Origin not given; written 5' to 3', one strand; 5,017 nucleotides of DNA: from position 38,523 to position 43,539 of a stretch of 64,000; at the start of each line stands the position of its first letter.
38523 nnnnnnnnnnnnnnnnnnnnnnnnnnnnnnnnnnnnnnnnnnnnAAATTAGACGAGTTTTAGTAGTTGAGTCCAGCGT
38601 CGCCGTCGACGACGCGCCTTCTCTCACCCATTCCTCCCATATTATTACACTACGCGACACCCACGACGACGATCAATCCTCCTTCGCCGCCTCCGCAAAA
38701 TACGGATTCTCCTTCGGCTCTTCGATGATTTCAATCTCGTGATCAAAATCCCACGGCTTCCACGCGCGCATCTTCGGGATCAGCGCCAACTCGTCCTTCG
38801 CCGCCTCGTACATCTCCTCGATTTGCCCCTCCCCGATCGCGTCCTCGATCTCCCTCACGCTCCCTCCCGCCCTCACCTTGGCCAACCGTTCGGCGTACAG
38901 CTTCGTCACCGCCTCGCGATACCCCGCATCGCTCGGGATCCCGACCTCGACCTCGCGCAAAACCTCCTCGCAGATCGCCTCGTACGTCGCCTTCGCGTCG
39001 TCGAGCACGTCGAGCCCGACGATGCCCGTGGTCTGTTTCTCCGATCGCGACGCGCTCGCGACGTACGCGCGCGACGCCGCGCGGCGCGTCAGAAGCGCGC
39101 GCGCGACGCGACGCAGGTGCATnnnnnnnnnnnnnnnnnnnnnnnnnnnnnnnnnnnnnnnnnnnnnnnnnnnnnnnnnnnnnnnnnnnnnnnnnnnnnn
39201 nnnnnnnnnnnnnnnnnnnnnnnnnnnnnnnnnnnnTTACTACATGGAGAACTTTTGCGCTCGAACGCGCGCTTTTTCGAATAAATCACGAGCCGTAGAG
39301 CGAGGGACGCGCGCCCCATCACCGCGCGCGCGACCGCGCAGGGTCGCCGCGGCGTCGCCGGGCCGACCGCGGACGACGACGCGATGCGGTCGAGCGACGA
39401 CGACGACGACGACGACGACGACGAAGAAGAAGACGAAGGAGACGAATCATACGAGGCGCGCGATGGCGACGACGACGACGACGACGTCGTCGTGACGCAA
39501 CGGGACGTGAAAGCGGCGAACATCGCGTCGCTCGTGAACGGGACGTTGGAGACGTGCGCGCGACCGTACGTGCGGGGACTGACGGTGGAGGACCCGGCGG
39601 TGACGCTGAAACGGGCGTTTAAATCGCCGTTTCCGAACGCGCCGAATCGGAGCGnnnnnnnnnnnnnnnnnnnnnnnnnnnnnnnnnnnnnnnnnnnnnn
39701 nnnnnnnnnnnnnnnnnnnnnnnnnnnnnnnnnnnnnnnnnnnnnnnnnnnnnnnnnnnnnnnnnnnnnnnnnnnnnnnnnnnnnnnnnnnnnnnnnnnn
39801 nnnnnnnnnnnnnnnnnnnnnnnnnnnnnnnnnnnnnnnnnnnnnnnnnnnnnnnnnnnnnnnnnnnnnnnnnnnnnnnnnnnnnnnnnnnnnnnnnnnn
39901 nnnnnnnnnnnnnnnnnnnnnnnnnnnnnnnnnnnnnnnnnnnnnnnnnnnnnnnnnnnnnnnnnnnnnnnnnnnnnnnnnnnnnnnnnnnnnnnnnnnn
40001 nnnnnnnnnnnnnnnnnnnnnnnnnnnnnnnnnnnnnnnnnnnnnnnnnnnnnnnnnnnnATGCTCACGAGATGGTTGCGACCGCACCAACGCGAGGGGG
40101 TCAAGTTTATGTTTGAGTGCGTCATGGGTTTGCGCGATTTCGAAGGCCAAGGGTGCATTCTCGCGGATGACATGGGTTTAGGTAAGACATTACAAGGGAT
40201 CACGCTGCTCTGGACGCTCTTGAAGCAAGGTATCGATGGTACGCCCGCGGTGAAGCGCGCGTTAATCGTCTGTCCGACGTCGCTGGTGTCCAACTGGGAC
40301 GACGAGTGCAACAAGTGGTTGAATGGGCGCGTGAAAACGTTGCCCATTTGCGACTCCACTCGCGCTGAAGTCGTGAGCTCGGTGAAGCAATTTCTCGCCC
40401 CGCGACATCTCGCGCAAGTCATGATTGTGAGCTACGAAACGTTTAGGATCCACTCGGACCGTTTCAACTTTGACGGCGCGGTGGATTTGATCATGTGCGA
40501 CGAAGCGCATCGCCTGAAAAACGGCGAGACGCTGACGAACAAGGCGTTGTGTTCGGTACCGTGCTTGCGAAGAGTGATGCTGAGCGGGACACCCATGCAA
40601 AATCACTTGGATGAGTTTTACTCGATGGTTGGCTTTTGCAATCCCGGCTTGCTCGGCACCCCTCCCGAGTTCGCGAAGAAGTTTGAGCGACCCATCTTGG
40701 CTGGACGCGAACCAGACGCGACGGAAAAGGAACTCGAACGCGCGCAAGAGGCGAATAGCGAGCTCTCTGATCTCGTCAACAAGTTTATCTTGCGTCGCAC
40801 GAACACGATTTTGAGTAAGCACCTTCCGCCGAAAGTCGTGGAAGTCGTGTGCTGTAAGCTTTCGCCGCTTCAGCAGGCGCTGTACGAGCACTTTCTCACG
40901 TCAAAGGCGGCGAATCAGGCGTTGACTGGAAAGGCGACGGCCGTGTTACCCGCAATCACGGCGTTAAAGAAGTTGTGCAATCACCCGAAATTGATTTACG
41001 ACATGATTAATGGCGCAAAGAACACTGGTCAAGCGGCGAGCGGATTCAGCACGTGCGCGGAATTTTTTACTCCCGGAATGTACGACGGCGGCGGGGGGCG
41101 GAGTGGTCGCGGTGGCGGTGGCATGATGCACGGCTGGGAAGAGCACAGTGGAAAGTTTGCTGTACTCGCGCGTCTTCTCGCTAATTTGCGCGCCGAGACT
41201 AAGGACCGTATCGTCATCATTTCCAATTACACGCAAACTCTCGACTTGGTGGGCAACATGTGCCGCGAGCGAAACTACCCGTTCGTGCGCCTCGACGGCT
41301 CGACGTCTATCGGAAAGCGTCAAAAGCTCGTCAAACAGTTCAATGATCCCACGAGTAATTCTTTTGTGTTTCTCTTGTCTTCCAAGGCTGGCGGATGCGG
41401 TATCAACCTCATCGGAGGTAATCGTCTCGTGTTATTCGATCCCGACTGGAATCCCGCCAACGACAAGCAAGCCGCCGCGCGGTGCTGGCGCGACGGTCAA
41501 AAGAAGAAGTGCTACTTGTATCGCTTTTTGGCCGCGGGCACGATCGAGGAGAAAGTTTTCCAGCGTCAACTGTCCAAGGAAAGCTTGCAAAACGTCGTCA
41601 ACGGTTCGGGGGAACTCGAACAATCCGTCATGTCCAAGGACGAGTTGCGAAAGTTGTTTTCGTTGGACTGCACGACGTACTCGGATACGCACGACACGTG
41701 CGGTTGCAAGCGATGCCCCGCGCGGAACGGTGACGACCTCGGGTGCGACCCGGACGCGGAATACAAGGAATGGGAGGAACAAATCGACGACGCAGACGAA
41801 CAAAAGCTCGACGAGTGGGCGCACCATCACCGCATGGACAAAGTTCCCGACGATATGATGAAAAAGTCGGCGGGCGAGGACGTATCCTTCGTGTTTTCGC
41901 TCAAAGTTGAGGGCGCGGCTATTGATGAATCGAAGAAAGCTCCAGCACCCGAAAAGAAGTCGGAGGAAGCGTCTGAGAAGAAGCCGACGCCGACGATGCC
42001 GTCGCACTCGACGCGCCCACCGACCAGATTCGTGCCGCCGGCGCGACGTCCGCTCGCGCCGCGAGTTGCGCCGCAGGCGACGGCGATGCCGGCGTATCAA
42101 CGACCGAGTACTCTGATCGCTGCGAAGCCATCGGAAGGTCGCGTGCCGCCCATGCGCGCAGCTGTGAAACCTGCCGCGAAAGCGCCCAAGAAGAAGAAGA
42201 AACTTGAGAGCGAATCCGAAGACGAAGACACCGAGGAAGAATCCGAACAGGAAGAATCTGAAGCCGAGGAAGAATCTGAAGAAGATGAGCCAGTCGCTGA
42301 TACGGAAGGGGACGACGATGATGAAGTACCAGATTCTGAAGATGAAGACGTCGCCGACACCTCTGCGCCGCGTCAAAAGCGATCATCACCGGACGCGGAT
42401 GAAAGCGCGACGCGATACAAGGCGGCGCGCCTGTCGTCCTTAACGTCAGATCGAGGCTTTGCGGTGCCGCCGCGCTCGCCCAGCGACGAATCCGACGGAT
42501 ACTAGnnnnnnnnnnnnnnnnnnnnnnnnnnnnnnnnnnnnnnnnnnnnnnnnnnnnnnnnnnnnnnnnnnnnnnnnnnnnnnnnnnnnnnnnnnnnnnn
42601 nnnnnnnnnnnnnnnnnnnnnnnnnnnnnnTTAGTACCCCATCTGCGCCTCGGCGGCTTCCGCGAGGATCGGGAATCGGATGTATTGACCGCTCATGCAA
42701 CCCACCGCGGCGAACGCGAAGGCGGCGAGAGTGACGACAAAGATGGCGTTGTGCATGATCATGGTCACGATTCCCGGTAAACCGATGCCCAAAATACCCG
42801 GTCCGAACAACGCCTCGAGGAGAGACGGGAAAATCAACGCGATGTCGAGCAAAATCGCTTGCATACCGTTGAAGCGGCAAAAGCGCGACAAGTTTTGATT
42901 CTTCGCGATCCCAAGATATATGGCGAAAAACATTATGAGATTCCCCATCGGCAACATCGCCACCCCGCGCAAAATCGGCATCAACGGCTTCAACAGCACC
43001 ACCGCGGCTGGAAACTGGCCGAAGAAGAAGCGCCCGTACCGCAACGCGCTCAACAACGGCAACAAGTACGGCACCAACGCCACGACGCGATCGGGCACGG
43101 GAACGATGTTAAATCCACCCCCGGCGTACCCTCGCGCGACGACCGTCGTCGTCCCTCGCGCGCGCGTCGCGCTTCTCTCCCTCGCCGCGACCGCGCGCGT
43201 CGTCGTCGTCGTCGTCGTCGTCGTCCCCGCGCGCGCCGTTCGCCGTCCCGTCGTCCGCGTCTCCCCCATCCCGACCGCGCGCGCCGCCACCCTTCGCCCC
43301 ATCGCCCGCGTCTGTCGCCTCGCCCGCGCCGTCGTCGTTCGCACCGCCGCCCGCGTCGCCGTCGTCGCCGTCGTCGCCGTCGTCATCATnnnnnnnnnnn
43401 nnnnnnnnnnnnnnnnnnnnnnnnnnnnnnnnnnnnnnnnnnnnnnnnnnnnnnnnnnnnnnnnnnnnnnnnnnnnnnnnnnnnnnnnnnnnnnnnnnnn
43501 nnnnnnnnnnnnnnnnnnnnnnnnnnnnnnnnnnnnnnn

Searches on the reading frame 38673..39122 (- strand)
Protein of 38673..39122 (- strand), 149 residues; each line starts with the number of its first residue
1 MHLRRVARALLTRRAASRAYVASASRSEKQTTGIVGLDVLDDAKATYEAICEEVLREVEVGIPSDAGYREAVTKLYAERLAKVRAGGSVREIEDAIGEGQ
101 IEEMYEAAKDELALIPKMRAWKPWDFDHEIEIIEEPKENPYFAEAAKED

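Call 52: search_protein_families(library=pfam, proteins=[window:38673-39122:-], max_evalue=0.001)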
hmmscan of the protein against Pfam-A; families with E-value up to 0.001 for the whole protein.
window:38673-39122:- (149 aa): 1 family
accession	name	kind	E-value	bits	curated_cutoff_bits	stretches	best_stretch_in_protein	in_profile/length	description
PF04716.19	ETC_C1_NDUFA5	-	1.9e-15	56.8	27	1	36-103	1-67/67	ETC complex I subunit conserved region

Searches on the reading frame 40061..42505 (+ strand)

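Call 52: search_protein_families(library=pfam, proteins=[window:40061-42505:+], max_evalue=0.001)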
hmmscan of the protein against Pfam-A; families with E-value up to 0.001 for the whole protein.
window:40061-42505:+ (814 aa): 5 families
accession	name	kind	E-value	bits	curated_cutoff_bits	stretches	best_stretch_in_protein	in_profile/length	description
PF00176.29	SNF2-rel_dom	-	4.8e-69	233.1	24.9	1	9-311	1-290/290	SNF2-related domain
PF00271.37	Helicase_C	-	1.4e-20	74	23.5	1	365-479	2-110/110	Helicase conserved C-terminal domain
PF04851.21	ResIII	-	7.2e-08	33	22.5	1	6-178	4-162/164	Type III restriction enzyme, res subunit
PF11496.14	HDA2-3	-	5.9e-06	26.1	27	1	360-513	86-246/278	Class II histone deacetylase complex subunits 2 and 3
PF00270.35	DEAD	-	7.1e-06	26.3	26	1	28-180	13-162/167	DEAD/DEAH box helicase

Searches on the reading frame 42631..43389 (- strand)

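Call 53: search_protein_families(library=pfam, proteins=[window:42631-43389:-], max_evalue=0.001)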
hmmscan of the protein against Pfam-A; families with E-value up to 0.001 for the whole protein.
window:42631-43389:- (252 aa): 1 family
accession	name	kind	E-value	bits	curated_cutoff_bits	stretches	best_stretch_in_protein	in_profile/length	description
PF16166.10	TIC20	-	5.5e-27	95.2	28.6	1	101-246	36-181/181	Chloroplast import apparatus Tic20-like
